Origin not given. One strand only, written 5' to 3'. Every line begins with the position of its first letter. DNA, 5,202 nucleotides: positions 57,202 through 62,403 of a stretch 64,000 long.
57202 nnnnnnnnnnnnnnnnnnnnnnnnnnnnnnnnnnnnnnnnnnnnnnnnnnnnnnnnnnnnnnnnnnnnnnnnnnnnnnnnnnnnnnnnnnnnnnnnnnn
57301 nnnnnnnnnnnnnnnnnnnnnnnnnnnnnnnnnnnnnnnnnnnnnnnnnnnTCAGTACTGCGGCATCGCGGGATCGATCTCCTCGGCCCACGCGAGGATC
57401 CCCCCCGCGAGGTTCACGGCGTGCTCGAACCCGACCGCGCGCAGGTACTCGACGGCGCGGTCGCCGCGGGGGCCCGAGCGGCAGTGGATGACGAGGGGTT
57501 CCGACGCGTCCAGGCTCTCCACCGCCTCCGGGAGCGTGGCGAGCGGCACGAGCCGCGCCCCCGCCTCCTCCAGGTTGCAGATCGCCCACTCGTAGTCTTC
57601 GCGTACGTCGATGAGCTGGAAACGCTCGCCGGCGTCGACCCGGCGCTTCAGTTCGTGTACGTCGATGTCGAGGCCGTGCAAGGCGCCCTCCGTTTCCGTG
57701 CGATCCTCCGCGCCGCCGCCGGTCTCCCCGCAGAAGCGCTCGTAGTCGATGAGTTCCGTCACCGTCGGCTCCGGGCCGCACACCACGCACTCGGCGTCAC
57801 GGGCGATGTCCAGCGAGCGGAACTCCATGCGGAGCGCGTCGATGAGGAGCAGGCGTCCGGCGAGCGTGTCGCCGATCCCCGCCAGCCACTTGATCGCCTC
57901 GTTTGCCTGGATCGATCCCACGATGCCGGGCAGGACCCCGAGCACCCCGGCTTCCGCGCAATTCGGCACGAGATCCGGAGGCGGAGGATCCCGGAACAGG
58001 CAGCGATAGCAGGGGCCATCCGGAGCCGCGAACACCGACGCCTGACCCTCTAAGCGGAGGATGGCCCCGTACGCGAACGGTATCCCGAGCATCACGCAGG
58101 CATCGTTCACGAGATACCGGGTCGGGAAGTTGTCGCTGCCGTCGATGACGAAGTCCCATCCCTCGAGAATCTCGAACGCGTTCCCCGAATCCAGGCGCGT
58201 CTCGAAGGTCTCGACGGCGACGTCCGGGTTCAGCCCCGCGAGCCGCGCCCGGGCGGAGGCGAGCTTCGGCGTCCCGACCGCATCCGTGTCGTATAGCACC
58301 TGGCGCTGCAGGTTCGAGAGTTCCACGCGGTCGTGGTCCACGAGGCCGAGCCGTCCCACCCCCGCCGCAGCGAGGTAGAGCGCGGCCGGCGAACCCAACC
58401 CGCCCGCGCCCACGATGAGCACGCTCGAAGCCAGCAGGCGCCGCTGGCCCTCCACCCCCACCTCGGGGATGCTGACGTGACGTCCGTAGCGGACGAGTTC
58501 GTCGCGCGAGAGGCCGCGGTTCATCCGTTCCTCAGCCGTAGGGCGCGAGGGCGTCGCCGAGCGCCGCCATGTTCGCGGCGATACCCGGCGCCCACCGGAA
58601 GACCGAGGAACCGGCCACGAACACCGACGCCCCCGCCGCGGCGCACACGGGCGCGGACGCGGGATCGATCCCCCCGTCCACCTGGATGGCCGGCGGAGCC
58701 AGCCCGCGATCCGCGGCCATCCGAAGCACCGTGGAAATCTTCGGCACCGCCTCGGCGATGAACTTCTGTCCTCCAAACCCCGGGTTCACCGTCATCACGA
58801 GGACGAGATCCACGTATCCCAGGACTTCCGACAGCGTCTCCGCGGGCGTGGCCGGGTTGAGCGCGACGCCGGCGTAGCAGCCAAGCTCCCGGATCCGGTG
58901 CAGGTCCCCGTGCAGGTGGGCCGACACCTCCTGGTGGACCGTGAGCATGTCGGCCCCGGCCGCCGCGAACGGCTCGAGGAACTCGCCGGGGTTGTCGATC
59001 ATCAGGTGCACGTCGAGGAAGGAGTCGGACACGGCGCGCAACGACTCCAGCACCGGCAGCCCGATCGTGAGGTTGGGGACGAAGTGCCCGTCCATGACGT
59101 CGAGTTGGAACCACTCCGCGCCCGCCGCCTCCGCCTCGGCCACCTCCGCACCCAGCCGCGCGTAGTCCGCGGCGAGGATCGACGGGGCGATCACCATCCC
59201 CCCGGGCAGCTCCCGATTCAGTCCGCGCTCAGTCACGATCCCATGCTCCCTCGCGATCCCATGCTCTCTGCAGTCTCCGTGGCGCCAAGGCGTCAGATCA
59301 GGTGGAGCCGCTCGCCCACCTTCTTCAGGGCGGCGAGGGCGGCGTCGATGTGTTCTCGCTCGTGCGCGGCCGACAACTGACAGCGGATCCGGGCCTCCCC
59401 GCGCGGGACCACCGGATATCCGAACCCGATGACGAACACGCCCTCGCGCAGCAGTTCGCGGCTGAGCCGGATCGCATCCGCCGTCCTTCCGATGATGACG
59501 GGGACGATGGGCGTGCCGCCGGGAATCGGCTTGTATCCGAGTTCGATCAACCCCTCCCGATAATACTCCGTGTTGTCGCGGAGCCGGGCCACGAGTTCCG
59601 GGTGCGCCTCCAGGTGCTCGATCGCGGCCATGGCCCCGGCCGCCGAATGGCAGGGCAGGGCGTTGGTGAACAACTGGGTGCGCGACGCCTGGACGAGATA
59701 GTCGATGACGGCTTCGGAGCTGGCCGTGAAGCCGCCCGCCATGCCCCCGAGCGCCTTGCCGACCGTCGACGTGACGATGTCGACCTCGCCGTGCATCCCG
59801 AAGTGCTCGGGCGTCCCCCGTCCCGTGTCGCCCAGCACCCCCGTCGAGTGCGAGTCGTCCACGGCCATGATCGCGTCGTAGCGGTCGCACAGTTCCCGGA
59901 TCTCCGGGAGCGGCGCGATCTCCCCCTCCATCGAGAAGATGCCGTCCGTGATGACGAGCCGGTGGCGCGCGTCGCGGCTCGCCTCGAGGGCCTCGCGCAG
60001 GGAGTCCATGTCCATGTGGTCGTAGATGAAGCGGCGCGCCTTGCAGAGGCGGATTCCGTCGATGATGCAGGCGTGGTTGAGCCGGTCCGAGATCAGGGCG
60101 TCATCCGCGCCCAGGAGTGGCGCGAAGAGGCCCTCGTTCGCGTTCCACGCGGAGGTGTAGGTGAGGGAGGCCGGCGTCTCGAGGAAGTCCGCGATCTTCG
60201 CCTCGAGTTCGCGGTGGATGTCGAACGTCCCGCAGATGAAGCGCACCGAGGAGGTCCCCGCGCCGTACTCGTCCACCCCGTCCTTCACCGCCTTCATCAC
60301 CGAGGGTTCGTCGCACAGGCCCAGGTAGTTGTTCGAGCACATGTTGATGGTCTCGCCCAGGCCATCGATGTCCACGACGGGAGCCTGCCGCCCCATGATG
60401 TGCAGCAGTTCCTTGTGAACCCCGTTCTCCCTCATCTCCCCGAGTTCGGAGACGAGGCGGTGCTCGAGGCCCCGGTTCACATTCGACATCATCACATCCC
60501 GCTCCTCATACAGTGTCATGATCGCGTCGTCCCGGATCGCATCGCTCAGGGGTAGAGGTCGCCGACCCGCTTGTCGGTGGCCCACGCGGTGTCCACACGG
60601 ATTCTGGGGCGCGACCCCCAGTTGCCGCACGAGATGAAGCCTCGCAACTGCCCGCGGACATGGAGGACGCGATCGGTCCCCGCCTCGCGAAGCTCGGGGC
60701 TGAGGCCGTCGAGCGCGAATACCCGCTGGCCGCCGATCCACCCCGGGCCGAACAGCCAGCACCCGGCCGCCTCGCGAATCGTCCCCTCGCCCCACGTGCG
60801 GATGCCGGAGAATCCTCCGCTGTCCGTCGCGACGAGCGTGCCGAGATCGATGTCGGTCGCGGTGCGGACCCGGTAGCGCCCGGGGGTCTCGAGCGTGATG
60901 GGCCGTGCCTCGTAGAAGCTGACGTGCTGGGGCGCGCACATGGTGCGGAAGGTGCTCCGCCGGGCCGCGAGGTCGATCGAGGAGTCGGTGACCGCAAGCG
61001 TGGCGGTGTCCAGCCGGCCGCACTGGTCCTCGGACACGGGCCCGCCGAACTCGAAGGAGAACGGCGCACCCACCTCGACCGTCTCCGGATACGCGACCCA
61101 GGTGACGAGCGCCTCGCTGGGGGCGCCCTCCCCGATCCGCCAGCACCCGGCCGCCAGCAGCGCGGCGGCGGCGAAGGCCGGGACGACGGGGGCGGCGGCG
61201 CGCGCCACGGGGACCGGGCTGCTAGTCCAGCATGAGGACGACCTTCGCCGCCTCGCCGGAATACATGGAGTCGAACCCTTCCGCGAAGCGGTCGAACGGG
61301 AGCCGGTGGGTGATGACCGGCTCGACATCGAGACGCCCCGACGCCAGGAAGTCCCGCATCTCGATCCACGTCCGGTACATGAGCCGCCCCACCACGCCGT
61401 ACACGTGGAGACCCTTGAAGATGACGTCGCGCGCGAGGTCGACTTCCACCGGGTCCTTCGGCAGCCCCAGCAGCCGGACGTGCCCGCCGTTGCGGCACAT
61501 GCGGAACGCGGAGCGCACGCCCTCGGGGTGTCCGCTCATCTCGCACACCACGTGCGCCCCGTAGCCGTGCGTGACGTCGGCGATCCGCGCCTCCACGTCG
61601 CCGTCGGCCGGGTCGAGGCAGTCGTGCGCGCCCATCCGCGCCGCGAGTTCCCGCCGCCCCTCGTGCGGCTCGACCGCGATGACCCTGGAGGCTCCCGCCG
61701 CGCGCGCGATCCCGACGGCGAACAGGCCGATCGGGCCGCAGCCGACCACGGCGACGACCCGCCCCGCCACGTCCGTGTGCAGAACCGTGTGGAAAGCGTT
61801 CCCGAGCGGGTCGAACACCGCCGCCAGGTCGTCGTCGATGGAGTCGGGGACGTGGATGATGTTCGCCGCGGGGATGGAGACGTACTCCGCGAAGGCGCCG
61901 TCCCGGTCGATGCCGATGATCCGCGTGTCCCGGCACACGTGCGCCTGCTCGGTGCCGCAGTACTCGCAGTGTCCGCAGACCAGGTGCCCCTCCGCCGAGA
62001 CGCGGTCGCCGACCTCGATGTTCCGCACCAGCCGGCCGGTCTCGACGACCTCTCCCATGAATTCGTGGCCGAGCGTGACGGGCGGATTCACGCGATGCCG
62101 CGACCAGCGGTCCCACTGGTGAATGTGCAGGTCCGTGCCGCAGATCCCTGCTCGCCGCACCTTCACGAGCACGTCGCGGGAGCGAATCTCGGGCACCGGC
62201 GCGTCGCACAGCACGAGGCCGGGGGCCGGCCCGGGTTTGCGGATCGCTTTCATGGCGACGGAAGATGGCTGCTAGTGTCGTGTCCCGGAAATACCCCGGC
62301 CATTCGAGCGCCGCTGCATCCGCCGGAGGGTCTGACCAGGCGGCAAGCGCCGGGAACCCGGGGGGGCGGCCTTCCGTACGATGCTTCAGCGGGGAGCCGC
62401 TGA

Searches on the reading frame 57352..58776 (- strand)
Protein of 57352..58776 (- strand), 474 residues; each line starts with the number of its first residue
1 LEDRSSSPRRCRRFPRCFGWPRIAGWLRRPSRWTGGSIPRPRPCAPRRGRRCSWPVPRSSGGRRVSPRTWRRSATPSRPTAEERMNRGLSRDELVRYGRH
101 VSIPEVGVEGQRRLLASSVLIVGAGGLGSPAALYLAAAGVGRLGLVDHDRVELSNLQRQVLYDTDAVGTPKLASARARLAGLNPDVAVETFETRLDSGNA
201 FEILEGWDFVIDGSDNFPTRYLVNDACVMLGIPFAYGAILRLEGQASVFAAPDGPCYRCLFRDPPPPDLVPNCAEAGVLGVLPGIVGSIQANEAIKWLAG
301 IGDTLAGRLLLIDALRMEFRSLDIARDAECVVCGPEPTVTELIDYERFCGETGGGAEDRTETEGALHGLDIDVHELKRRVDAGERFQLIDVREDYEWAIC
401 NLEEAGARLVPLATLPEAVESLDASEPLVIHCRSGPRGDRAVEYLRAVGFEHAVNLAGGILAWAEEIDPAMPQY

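Call 26: search_protein_families(library=pfam, proteins=[window:57352-58776:-], max_evalue=0.0001)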
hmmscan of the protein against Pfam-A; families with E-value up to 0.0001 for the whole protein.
window:57352-58776:- (474 aa): 2 families
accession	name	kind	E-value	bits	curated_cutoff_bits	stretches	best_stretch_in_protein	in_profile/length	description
PF00899.27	ThiF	-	2.9e-82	275.8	28.1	1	97-330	1-236/238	ThiF family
PF00581.25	Rhodanese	-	4.2e-13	50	22.2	1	373-465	2-101/102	Rhodanese-like domain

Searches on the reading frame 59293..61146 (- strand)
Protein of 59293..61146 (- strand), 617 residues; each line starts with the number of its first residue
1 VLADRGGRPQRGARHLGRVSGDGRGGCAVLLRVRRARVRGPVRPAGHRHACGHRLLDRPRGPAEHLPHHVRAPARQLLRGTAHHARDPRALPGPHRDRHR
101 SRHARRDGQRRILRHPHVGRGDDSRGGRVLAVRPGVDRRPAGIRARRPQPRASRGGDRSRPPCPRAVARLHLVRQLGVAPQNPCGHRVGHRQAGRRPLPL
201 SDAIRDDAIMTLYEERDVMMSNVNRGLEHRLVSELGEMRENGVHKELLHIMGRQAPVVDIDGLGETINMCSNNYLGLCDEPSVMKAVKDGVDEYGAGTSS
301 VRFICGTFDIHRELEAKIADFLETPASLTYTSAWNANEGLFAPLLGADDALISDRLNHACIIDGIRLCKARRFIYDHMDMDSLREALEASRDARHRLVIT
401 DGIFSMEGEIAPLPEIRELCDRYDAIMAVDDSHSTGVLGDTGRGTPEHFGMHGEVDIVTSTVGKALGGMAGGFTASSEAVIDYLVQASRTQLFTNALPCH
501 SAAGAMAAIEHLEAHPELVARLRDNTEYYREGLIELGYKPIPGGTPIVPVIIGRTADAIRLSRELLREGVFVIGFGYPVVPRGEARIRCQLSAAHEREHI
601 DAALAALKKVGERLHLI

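Call 27: search_protein_families(library=pfam, proteins=[window:59293-61146:-], max_evalue=0.0001)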
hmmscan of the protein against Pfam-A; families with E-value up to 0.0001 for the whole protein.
window:59293-61146:- (617 aa): 1 family
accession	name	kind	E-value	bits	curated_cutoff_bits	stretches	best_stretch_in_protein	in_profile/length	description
PF00155.27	Aminotran_1_2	-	1.7e-51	175.9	19.7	1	266-607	3-361/361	Aminotransferase class I and II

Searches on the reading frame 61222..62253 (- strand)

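Call 27: search_protein_families(library=pfam, proteins=[window:61222-62253:-], max_evalue=0.0001)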
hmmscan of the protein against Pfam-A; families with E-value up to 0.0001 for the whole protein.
window:61222-62253:- (343 aa): 4 families
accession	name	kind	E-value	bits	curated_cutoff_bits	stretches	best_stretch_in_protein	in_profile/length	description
PF08240.17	ADH_N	-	7.7e-30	103.7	23.5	1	26-137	3-104/104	Alcohol dehydrogenase GroES-like domain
PF00107.32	ADH_zinc_N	-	1e-29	103.5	31.8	1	174-304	1-128/129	Zinc-binding dehydrogenase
PF16912.11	Glu_dehyd_C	-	1.2e-07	31.8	34.9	1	162-339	29-208/211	Glucose dehydrogenase C-terminus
PF13602.12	ADH_zinc_N_2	-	4.3e-05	24.9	27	0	207-339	1-133/134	Zinc-binding dehydrogenase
